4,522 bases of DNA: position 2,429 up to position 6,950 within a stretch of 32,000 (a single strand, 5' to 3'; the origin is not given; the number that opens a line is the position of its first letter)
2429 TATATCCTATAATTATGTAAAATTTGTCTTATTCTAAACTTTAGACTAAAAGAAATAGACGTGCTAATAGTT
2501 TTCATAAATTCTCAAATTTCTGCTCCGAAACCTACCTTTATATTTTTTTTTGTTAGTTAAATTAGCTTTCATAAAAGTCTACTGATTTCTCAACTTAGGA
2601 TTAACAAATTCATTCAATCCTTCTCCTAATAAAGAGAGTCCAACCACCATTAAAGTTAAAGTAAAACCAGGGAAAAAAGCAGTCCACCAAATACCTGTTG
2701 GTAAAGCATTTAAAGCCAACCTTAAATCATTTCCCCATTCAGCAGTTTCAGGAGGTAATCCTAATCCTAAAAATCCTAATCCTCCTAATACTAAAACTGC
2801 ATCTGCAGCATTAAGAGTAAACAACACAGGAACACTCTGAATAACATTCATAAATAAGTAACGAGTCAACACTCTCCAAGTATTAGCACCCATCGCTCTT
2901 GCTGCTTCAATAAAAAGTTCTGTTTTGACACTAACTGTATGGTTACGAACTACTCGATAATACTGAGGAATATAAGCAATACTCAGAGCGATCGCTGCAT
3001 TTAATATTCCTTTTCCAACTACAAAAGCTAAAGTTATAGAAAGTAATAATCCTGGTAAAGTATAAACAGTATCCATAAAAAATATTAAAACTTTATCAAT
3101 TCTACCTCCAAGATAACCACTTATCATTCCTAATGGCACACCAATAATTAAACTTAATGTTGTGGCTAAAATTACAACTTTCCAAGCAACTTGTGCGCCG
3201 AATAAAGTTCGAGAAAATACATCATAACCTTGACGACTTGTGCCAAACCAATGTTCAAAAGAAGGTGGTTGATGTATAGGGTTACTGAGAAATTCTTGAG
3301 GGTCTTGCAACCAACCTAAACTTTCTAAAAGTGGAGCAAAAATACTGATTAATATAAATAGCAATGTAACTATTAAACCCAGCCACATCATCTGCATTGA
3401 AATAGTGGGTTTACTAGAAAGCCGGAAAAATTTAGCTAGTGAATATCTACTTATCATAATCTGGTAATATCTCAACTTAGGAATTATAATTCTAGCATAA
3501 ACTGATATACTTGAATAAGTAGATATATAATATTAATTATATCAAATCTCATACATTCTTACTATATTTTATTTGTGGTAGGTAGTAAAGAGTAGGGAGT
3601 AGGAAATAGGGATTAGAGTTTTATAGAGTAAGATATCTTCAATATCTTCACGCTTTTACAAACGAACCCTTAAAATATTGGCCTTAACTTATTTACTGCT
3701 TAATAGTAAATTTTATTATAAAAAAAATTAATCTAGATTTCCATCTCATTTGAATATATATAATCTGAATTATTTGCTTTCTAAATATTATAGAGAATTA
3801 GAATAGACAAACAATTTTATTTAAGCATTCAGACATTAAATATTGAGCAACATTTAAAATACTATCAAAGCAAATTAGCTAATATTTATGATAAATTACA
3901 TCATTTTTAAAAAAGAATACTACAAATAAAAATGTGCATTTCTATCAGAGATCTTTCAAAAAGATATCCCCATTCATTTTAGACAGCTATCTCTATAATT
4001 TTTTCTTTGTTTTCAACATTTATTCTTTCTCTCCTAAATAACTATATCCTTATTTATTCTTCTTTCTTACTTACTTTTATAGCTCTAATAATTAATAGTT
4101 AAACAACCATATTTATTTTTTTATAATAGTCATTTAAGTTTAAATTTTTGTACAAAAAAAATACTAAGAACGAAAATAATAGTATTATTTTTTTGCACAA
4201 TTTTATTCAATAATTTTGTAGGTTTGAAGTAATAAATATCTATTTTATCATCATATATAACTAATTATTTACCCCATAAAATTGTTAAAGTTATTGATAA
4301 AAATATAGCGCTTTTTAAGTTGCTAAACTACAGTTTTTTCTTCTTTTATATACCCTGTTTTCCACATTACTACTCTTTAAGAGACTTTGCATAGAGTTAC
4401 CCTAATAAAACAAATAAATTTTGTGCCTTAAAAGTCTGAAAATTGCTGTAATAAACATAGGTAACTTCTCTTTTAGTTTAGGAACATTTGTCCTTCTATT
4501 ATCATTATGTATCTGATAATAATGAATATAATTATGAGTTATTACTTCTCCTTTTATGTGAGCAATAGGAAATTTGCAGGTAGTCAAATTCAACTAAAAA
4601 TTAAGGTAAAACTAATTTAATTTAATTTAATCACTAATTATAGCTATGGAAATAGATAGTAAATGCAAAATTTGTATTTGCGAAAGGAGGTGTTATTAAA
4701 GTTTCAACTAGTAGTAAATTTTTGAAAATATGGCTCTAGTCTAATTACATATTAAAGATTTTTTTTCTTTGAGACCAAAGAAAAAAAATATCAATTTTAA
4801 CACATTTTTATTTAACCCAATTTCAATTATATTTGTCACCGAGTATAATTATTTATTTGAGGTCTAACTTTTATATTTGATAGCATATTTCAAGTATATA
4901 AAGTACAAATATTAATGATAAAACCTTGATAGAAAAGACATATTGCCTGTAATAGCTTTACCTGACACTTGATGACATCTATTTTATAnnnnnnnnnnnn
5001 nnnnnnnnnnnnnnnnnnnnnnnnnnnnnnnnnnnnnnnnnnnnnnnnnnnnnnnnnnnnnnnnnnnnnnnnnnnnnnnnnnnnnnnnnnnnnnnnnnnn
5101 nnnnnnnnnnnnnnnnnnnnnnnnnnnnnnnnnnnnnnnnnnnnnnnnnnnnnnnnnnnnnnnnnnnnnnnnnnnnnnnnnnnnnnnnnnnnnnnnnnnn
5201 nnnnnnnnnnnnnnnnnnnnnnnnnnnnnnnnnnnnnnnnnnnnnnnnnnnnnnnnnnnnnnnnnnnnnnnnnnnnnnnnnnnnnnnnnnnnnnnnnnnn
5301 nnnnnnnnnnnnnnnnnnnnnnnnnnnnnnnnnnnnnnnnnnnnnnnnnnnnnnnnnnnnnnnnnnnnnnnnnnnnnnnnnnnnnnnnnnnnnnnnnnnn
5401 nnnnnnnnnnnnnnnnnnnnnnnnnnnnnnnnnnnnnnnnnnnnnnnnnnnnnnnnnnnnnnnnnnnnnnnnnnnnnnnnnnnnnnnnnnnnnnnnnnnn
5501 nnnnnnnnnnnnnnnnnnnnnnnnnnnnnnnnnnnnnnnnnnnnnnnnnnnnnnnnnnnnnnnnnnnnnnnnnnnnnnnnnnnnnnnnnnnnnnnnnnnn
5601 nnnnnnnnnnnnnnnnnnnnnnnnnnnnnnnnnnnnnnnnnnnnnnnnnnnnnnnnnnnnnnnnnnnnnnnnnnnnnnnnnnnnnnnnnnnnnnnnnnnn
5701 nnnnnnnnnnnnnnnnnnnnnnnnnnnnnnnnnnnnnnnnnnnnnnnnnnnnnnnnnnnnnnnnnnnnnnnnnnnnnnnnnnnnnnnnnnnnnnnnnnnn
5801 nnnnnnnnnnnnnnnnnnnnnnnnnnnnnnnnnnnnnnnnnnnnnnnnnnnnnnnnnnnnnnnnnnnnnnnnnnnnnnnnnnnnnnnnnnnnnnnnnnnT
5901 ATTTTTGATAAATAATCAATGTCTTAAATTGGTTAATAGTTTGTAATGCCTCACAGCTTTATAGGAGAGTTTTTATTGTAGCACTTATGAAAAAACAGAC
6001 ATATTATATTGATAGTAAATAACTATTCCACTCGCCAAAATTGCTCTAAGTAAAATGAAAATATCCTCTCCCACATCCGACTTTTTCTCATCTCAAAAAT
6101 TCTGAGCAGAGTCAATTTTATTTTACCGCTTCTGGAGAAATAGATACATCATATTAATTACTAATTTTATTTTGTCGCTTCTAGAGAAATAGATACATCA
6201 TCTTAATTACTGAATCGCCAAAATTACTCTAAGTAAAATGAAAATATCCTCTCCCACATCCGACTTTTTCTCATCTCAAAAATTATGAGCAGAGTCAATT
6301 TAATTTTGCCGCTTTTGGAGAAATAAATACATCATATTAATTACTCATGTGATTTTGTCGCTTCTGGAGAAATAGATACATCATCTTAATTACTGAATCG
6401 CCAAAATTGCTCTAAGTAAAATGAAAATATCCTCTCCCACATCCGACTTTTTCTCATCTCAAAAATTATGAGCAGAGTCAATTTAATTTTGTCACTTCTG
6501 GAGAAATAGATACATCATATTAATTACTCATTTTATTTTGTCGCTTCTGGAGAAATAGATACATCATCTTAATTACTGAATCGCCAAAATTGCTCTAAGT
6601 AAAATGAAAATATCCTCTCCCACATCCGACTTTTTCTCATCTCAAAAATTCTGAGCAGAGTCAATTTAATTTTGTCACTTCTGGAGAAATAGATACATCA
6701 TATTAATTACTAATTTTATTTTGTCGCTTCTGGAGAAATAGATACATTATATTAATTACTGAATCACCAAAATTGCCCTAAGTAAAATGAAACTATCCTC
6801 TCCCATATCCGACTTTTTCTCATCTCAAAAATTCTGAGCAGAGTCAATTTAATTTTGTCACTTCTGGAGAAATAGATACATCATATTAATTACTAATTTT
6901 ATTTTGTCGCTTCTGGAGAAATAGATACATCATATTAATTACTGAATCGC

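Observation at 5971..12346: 6.3-kb ORF-free tandem array of 36 x 183-bp units between a 2OG-oxygenase-like gene and purH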

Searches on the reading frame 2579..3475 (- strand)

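Call 34: search_protein_families(library=pfam, proteins=[window:2579-3475:-])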
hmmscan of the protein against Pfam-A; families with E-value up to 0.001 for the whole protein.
window:2579-3475:- (298 aa): 2 families
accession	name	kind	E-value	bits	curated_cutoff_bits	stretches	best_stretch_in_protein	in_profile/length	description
PF00528.27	BPD_transp_1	-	9.8e-25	87.8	26.4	1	112-296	1-183/184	Binding-protein-dependent transport system inner membrane component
PF12911.12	OppC_N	-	0.00077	19.7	23.9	0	31-52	17-40/53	N-terminal TM domain of oligopeptide transport permease C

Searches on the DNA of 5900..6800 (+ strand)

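Call 19: search_dna_similar(query=window:6032-6397:+, collection=phages, mode=distant)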
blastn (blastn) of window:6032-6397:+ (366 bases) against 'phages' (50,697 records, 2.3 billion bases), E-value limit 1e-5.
No match.

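Call 20: search_dna_similar(query=window:6032-6397:+, collection=plasmids, mode=distant)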
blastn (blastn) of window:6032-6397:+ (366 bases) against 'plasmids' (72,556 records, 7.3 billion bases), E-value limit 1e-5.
No match.

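Call 79: search_rna_families(source=window, start=5900, end=6800, threshold=evalue, max_evalue=1)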
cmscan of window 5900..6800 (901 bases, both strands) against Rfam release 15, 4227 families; matches with E-value up to 1: 3.
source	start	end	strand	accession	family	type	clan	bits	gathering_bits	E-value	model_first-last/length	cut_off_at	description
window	6165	6242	-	RF01886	HSR-omega_2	Gene; lncRNA;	-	21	55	0.11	1-87/87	no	Heat shock gene hsromega conserved region 2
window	6333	6425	-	RF01886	HSR-omega_2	Gene; lncRNA;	-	18.4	55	0.45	1-87/87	no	Heat shock gene hsromega conserved region 2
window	6516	6608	-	RF01886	HSR-omega_2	Gene; lncRNA;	-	18.3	55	0.46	1-87/87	no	Heat shock gene hsromega conserved region 2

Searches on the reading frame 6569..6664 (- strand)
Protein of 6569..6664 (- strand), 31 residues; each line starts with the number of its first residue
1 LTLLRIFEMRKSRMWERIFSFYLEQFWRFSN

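Call 66: find_encoding_contigs(protein=window:6569-6664:-, flank=10000, max_places=10)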
Protein window:6569-6664:- (31 aa): no gene with exactly this product is on record in the collection.
